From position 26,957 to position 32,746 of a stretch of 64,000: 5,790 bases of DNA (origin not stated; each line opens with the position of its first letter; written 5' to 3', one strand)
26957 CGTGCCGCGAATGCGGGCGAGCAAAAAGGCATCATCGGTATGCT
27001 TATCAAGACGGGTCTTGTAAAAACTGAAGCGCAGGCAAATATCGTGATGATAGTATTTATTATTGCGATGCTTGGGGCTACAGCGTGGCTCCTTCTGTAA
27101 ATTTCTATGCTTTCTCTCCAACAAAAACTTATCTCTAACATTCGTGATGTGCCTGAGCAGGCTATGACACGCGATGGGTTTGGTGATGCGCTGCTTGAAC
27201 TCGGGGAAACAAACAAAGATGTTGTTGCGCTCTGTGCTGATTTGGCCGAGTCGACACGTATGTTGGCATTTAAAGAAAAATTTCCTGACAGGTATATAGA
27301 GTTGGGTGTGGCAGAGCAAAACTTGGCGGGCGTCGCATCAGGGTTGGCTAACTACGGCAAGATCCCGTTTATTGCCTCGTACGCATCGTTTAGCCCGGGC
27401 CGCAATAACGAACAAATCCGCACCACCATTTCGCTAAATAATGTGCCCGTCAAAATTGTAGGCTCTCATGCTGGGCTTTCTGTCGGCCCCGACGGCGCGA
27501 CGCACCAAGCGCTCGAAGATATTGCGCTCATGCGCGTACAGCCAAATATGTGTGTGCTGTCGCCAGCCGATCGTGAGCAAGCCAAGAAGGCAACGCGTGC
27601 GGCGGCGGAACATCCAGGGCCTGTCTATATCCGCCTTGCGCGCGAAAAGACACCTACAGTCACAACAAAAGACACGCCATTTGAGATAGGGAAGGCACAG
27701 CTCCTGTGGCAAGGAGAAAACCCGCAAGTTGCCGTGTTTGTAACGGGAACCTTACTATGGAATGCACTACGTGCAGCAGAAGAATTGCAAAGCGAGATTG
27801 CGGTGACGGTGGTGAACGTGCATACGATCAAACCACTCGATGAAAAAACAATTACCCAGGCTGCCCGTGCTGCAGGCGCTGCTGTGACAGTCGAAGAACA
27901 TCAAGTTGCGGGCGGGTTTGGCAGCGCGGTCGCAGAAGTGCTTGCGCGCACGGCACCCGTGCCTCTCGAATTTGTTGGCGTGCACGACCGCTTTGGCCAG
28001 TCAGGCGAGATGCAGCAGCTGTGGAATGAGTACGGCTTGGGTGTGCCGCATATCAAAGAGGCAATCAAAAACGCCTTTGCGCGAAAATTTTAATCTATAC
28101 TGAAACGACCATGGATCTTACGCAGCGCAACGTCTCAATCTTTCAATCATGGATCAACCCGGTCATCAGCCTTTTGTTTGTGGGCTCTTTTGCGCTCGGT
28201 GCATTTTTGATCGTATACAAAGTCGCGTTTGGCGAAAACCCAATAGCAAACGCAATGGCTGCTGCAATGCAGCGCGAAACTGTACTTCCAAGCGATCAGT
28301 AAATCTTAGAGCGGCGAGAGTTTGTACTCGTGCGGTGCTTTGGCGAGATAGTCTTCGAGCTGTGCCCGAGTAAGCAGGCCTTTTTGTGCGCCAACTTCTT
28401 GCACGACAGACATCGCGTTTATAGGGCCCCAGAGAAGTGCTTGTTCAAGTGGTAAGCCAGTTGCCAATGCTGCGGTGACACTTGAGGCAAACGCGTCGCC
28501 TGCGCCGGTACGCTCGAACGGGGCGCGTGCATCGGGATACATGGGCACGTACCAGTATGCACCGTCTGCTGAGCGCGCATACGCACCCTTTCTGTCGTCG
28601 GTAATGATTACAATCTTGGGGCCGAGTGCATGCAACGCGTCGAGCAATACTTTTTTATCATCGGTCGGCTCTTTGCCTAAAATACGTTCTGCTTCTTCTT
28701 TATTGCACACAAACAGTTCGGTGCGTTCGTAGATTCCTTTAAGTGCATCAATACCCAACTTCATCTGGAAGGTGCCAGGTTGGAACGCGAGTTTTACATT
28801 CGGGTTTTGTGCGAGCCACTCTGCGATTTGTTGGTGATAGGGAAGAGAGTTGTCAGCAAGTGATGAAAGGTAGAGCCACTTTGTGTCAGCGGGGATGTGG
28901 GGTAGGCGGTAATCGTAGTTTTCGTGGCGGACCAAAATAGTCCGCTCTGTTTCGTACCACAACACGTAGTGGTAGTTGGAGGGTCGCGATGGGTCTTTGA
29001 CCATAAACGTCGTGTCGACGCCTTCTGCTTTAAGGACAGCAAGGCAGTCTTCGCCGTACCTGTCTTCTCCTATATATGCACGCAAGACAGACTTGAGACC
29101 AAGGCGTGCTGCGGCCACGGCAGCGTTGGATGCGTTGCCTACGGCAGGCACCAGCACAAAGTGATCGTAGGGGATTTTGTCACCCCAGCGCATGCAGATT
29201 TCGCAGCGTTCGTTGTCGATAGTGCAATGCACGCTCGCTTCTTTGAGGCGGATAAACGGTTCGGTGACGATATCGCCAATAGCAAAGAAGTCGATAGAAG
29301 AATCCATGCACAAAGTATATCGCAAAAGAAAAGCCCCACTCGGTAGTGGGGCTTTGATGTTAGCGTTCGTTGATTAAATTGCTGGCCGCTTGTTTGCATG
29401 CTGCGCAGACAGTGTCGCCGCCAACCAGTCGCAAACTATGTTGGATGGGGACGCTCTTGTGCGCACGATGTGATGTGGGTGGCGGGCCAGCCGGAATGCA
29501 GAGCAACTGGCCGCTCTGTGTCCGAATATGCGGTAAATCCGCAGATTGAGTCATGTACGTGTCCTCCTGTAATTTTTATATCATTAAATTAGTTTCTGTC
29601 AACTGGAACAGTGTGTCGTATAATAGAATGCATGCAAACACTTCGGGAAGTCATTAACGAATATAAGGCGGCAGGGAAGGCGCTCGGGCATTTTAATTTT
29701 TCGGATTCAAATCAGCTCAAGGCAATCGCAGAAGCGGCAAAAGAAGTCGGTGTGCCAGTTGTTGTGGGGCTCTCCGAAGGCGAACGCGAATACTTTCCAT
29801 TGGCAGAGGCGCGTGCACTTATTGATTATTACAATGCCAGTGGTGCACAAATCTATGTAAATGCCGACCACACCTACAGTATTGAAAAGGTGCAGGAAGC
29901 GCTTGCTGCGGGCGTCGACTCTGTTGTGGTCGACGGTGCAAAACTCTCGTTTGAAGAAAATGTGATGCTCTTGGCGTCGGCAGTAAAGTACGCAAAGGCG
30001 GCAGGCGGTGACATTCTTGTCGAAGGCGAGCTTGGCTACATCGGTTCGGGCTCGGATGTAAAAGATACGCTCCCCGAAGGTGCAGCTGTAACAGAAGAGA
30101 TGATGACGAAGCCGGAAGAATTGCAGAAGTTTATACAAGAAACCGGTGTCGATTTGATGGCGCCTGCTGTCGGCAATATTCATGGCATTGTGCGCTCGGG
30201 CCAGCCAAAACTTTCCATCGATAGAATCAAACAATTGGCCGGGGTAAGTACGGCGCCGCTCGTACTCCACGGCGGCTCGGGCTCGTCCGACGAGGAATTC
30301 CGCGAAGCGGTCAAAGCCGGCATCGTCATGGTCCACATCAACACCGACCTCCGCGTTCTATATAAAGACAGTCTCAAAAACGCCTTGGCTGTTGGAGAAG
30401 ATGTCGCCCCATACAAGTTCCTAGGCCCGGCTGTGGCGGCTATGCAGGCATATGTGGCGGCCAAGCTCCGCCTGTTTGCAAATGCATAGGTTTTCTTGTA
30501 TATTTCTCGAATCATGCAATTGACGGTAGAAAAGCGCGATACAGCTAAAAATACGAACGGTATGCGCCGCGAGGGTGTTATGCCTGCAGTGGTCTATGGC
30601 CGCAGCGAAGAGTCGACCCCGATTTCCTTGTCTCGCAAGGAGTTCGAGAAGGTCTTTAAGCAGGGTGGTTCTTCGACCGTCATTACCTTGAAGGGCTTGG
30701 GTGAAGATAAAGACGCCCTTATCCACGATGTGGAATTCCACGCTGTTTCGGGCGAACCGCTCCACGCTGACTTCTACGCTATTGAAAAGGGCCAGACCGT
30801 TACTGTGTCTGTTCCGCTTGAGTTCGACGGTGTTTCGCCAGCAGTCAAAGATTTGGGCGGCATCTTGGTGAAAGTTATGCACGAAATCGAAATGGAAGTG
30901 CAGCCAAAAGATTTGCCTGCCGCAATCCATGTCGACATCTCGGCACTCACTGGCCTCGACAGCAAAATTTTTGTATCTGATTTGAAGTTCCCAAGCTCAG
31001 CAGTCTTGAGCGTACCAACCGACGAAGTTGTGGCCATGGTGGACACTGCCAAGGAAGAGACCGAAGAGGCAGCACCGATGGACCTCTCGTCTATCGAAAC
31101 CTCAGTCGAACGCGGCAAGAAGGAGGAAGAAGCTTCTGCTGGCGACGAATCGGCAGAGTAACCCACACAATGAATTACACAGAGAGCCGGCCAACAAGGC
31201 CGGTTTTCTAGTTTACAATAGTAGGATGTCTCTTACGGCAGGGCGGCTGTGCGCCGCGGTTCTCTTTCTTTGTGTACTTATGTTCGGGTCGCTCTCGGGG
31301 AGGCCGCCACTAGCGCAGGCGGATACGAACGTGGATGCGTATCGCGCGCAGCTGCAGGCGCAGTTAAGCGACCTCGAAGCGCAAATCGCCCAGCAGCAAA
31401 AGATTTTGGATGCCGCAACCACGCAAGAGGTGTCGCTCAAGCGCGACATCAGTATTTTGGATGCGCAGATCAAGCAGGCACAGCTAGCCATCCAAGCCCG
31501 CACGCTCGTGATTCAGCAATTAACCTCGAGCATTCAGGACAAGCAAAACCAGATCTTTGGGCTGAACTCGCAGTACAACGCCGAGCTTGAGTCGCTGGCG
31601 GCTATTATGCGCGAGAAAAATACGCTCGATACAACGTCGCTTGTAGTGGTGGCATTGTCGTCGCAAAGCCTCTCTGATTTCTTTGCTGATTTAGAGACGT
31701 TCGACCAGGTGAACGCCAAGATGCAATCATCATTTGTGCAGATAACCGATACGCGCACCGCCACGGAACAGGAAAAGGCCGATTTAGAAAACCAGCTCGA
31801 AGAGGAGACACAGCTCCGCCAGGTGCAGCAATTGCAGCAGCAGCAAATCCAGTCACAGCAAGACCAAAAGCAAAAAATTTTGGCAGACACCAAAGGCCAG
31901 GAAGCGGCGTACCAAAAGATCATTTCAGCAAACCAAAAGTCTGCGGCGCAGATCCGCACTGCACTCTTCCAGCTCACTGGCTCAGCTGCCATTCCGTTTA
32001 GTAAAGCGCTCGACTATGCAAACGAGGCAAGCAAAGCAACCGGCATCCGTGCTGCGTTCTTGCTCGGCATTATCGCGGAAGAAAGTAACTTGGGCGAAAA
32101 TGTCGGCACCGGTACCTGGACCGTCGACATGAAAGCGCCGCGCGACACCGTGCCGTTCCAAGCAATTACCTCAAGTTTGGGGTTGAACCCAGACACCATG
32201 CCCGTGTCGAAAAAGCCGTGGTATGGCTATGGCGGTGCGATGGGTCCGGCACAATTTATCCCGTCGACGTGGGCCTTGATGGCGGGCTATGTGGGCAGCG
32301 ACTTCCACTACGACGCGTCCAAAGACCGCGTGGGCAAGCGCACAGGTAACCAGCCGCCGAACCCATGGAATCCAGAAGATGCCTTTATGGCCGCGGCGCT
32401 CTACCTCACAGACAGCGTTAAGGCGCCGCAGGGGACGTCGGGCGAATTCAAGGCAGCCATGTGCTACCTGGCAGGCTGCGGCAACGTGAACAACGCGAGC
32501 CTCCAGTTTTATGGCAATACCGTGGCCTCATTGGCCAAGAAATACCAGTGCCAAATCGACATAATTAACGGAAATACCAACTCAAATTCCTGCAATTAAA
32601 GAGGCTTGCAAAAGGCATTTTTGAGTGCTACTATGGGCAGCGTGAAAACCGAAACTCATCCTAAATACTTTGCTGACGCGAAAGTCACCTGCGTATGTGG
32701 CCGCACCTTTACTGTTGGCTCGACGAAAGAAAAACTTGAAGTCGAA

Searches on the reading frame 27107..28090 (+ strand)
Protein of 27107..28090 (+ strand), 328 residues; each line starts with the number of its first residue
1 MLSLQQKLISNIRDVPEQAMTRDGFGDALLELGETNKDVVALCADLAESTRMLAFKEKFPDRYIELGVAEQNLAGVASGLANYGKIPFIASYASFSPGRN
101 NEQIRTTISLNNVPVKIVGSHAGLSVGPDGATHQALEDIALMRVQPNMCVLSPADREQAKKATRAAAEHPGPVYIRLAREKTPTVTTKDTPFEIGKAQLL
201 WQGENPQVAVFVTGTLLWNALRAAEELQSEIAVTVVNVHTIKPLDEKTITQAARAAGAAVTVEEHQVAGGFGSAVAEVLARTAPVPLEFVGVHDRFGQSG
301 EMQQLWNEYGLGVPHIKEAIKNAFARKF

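Call 13: search_protein_families(library=pfam, proteins=[window:27107-28090:+], max_evalue=0.01)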
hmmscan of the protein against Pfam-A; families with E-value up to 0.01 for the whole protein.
window:27107-28090:+ (328 aa): 3 families
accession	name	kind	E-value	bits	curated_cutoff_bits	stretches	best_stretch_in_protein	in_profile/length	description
PF02779.29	Transket_pyr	-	2.9e-42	144.7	27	1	18-183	2-173/174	Transketolase, pyrimidine binding domain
PF02780.25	Transketolase_C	-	1.4e-23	83.6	25.9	1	203-316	7-124/124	Transketolase, C-terminal domain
PF22613.1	Transketolase_C_1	-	0.00011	22.8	27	1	204-311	10-112/113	Transketolase-like TK C-terminal domain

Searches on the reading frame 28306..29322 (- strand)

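Call 73: search_protein_families(library=pfam, proteins=[window:28306-29322:-], max_evalue=0.001)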
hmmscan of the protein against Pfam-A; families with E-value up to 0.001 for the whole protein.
window:28306-29322:- (338 aa): 2 families
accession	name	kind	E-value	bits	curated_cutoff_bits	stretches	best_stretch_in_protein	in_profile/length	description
PF00294.29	PfkB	-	1.7e-34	120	25.8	1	62-316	37-299/302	pfkB family carbohydrate kinase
PF08543.17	Phos_pyr_kin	-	8.3e-07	29.1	27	1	192-296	110-221/246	Phosphomethylpyrimidine kinase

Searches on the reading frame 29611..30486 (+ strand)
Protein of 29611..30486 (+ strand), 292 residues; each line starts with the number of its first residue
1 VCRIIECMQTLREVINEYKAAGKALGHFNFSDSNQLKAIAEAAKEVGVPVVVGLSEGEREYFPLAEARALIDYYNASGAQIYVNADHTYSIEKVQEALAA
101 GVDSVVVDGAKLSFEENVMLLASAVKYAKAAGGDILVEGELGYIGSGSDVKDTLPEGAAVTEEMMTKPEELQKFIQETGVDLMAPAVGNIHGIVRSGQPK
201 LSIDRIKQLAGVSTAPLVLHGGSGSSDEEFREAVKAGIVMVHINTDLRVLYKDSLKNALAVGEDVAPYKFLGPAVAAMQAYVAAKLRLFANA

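Call 73: search_protein_families(library=pfam, proteins=[window:29611-30486:+], max_evalue=0.001)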
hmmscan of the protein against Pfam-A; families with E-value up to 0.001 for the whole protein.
window:29611-30486:+ (292 aa): 1 family
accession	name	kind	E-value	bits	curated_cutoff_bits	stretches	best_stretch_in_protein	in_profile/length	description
PF01116.26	F_bP_aldolase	-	5.1e-68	230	25.5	1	10-291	2-274/277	Fructose-bisphosphate aldolase class-II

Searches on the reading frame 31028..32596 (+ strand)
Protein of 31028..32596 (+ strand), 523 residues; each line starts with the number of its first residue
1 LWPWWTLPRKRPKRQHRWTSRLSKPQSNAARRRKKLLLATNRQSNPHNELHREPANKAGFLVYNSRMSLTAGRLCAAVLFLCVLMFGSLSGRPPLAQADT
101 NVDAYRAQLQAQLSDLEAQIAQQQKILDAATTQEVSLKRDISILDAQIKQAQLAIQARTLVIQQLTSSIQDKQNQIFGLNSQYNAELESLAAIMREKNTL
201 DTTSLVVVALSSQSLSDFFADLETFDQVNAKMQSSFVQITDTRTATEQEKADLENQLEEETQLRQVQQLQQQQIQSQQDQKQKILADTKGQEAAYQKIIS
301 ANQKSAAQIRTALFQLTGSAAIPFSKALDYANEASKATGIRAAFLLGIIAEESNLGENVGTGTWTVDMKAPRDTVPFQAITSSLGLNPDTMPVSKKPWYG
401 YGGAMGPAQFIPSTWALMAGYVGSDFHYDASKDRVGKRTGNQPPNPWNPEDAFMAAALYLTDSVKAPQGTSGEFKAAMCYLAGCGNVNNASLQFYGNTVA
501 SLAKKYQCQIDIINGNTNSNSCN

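Call 73: search_protein_families(library=pfam, proteins=[window:31028-32596:+], max_evalue=0.001)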
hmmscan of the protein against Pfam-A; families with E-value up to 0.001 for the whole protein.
window:31028-32596:+ (523 aa): 1 family
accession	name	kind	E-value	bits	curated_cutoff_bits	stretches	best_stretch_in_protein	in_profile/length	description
PF01464.25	SLT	-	8.7e-05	22.5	21.3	0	330-493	2-107/117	Transglycosylase SLT domain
